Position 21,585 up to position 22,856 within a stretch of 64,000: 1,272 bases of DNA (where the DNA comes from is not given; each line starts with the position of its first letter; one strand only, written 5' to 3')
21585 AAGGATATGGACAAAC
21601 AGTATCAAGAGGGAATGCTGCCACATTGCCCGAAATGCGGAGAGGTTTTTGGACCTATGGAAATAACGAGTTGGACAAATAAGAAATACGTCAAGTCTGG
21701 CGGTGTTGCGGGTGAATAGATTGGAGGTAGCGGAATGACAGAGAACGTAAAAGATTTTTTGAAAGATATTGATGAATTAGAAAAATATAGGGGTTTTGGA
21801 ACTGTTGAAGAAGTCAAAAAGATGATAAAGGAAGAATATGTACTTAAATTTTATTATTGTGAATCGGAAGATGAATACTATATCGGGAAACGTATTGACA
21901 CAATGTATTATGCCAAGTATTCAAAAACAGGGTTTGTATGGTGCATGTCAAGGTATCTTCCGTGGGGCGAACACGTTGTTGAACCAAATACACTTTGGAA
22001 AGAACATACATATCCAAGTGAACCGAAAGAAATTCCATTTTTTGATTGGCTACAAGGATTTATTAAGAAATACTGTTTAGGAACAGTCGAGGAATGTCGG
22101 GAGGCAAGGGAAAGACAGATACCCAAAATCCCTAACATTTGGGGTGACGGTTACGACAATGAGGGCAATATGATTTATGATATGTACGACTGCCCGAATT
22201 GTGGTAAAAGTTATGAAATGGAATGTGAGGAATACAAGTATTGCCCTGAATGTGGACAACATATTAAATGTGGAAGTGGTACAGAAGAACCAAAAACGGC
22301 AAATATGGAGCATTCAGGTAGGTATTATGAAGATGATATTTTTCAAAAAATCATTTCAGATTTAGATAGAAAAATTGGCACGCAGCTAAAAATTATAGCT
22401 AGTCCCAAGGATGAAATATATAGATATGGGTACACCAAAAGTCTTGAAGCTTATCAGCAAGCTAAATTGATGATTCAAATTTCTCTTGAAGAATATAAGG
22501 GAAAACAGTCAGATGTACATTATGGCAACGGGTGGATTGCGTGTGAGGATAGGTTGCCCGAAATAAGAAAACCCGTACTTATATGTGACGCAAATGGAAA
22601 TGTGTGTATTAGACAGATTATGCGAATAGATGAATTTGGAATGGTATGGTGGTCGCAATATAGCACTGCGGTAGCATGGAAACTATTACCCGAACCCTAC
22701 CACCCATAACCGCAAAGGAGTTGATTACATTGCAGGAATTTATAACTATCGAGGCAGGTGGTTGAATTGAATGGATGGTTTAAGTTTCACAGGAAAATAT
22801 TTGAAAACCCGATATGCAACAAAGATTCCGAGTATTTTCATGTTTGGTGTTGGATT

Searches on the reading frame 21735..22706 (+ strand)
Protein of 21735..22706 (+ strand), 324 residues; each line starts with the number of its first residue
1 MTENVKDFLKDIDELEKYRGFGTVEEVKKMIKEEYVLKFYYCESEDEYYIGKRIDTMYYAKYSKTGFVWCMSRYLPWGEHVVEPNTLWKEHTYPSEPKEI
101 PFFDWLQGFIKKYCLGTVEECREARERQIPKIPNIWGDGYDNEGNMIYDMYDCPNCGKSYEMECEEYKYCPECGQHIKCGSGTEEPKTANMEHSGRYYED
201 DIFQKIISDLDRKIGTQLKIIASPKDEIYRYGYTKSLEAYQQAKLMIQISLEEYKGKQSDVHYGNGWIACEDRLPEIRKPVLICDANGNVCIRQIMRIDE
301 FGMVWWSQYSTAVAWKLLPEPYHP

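Call 75: search_protein_families(library=pfam, proteins=[window:21735-22706:+], max_evalue=0.001)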
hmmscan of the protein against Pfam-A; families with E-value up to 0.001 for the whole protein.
window:21735-22706:+ (324 aa): 1 family
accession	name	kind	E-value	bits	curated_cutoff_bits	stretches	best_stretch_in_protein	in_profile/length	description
PF04448.17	DUF551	-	9.2e-06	26.9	22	1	266-321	1-66/68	Protein of unknown function (DUF551)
